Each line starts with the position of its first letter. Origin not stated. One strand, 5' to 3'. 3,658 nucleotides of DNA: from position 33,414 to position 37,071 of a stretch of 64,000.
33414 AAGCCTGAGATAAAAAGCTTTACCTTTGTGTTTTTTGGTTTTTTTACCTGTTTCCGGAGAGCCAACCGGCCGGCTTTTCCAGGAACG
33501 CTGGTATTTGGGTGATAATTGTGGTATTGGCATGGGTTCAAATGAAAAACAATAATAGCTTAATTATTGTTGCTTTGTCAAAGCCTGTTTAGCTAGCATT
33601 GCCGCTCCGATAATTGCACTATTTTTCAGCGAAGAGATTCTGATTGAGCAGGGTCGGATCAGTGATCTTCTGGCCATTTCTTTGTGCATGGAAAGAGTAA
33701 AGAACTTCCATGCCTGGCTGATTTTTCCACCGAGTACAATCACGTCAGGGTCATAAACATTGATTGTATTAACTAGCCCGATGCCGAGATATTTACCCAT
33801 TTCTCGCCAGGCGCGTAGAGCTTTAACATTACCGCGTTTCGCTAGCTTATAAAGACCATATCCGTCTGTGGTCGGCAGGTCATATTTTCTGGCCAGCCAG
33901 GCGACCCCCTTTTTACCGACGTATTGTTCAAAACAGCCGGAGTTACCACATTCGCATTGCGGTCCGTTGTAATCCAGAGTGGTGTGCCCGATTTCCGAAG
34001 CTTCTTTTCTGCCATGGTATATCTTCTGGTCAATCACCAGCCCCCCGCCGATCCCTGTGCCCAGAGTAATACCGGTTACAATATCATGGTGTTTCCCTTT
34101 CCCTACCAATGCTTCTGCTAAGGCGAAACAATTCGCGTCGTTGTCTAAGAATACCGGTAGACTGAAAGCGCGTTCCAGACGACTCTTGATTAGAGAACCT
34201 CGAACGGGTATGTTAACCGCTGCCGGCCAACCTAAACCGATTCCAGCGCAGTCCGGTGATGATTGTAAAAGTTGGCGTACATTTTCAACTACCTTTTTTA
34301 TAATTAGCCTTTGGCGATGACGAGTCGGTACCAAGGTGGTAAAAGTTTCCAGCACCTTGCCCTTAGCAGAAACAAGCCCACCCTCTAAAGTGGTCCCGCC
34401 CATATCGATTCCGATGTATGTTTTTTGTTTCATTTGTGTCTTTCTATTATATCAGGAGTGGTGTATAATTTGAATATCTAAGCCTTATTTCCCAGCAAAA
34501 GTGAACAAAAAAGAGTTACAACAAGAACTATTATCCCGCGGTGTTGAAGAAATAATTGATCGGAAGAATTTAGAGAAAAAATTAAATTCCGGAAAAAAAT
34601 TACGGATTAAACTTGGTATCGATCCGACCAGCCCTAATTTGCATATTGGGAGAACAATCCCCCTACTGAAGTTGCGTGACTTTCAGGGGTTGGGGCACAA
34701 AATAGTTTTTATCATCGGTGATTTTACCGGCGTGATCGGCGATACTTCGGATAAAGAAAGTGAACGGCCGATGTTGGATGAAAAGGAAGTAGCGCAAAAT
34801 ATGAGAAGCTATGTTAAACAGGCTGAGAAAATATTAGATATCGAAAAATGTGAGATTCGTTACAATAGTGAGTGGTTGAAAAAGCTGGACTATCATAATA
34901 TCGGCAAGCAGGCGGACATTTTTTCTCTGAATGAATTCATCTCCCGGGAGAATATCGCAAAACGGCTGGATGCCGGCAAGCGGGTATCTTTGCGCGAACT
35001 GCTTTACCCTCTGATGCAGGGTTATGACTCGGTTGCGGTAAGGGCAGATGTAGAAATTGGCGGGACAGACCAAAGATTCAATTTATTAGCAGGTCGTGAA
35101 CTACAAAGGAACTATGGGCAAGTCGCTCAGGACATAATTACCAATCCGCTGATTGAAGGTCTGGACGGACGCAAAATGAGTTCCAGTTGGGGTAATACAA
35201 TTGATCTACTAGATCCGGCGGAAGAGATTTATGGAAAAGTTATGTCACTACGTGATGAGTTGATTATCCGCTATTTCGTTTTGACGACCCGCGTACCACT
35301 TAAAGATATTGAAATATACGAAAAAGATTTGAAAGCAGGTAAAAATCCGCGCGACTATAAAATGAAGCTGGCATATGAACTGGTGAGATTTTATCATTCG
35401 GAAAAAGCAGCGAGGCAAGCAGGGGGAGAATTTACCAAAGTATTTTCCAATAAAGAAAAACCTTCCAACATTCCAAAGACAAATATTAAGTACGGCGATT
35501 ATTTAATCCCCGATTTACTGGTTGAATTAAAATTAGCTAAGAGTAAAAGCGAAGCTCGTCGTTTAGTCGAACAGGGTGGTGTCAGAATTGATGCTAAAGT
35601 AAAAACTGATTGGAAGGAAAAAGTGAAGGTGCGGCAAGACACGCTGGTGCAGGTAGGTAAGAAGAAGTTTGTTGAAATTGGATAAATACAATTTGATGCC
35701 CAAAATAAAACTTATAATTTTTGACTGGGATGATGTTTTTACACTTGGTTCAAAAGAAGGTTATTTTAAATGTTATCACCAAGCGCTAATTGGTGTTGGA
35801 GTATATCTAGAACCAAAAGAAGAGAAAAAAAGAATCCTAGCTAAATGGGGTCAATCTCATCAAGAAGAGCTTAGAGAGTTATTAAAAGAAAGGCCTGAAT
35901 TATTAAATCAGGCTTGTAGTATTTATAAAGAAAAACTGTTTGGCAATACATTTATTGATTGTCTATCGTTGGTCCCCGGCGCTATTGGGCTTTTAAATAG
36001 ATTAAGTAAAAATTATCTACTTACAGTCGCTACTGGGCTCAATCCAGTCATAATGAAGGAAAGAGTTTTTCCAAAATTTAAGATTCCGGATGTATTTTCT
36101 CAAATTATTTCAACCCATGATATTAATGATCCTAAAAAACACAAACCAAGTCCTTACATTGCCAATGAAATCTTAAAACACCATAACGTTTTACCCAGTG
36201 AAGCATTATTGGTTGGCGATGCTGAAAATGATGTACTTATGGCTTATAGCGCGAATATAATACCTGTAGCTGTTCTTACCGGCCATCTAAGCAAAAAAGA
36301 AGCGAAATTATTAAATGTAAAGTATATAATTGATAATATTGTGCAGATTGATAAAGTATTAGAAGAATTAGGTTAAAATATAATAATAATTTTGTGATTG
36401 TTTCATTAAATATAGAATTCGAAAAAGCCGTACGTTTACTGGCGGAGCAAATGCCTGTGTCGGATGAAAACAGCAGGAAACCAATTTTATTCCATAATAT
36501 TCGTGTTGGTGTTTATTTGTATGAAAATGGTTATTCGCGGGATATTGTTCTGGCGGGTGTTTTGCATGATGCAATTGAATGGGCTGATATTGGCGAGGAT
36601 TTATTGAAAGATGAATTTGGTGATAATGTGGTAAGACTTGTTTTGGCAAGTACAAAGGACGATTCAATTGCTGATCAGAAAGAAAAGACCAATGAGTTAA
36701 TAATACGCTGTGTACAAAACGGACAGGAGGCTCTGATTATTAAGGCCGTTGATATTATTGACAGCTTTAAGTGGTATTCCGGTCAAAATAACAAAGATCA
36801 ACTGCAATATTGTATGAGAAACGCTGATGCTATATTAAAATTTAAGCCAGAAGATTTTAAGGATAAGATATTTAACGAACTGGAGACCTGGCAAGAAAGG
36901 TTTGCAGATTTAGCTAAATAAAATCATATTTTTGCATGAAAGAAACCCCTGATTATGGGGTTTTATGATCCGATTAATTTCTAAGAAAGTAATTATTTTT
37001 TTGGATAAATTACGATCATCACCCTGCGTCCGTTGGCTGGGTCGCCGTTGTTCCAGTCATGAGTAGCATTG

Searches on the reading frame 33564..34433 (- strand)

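Call 63: search_protein_families(library=ncbifam, proteins=[window:33564-34433:-], max_evalue=0.001)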
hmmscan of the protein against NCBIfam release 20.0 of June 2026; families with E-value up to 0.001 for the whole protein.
window:33564-34433:- (289 aa): 13 families
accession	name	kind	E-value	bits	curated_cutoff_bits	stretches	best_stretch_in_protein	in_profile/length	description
TIGR00744.1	ROK_glcA_fam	subfamily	1.1e-43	149.7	260.35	1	7-288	1-315/318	ROK family glucokinase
NF007251.0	PRK09698.1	equivalog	4.3e-34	118.1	253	1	2-288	4-303/304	allose kinase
NF009835.0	PRK13310.1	equivalog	1.5e-33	116.4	380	1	6-258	2-274/303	N-acetylglucosamine kinase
NF007108.0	PRK09557.1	equivalog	9.7e-29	100.6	443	1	7-267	4-283/303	fructokinase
NF047821.1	NactlManKinNanK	equivalog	3.5e-28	99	450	1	7-282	4-287/288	N-acetylmannosamine kinase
NF003461.0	PRK05082.1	subfamily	2.5e-26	92.7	283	1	6-284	3-289/291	N-acetylmannosamine kinase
NF047937.1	TransRegNagC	equivalog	2.6e-26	92.7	650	1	74-286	163-388/399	DNA-binding transcriptional regulator NagC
NF049930.1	TransRegMlc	equivalog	1.3e-24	87.2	530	1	84-286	179-394/405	sugar metabolism global transcriptional regulator Mlc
NF042998.1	bglucokin_BglK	equivalog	1.1e-23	84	550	1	9-253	6-258/291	beta-glucoside kinase BglK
NF045551.1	GK_Pyrobac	equivalog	6.8e-20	71.5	500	1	71-283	68-282/294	ATP-dependent glucokinase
NF009836.0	PRK13311.1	equivalog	6.2e-19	68.2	551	1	6-197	2-217/256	N-acetyl-D-glucosamine kinase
NF045942.1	PolPhglucPhase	equivalog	4.8e-10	39.6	250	1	7-154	3-157/242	polyphosphate--glucose phosphotransferase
NF045550.1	FrctkaseScrK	equivalog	3.4e-07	30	400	1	84-238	93-237/293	fructokinase ScrK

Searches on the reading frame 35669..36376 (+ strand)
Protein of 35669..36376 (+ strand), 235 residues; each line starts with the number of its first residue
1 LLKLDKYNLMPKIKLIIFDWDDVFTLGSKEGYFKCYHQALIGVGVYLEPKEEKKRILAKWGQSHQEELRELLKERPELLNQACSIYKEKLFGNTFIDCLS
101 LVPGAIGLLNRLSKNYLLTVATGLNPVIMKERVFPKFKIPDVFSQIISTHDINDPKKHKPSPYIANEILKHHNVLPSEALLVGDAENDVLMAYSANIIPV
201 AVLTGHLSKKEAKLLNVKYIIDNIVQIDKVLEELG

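Call 63: search_protein_families(library=ncbifam, proteins=[window:35669-36376:+], max_evalue=0.001)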
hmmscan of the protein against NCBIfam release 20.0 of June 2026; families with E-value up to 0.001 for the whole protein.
window:35669-36376:+ (235 aa): 20 families
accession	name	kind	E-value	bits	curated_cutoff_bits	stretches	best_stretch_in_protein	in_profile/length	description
NF009695.0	PRK13222.1-2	equivalog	1.6e-14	53.9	225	1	76-232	71-223/226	phosphoglycolate phosphatase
TIGR02253.1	CTE7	subfamily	5.5e-11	42.7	169.75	1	13-224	2-217/221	TIGR02253 family HAD-type hydrolase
NF009804.0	PRK13288.1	equivalog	3.6e-10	39.7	218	1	12-232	2-211/215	pyrophosphatase PpaX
NF053653.1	InDiPhoBT2121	equivalog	2.7e-09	36.9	245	1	14-214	2-198/216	inorganic diphosphatase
TIGR01449.2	PGP_bact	equivalog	2.7e-07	30.4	180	1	99-230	84-212/213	phosphoglycolate phosphatase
NF009697.0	PRK13222.1-4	equivalog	4.4e-07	29.5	327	1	90-206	84-197/232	phosphoglycolate phosphatase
TIGR01990.1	bPGM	equivalog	4.1e-06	26.9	189.4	1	14-202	2-186/187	beta-phosphoglucomutase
TIGR01662.1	HAD-SF-IIIA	subfamily_domain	5.2e-06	26.6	44.6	1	114-197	39-133/141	HAD-IIIA family hydrolase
NF009694.0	PRK13222.1-1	equivalog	1.3e-05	24.7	415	1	125-225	136-233/252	phosphoglycolate phosphatase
TIGR01656.1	Histidinol-ppas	subfamily_domain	1.5e-05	25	84.15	1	145-199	87-142/149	histidinol-phosphate phosphatase domain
NF006506.0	PRK08942.1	equivalog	1.5e-05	24.6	178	1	158-232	102-178/182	D-glycero-beta-D-manno-heptose 1,7-bisphosphate 7-phosphatase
TIGR01454.1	AHBA_synth_RP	hypoth_equivalog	1.9e-05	24.4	246.65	1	104-214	79-186/205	AHBA synthesis associated protein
TIGR01509.1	HAD-SF-IA-v3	subfamily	2.8e-05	24.3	29.4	0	154-197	106-149/154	HAD-IA family hydrolase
TIGR02009.1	PGMB-YQAB-SF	subfamily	2.9e-05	24.4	153.35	1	15-201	3-185/186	beta-phosphoglucomutase family hydrolase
NF009698.0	PRK13223.1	equivalog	3.1e-05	23.3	466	1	102-223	103-221/272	phosphoglycolate phosphatase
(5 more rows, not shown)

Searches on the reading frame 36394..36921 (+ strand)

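Call 63: search_protein_families(library=ncbifam, proteins=[window:36394-36921:+], max_evalue=0.001)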
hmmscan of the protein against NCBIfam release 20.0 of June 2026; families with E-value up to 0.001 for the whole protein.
window:36394-36921:+ (175 aa): 2 families
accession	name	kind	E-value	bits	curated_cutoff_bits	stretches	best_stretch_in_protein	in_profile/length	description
TIGR00691.1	spoT_relA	subfamily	1.5e-09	36.8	499.2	1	27-120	16-114/687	RelA/SpoT family protein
NF008303.0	PRK11092.1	equivalog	0.00011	20.5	947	1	26-101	40-117/702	bifunctional GTP diphosphokinase/guanosine-3',5'-bis pyrophosphate 3'-pyrophosphohydrolase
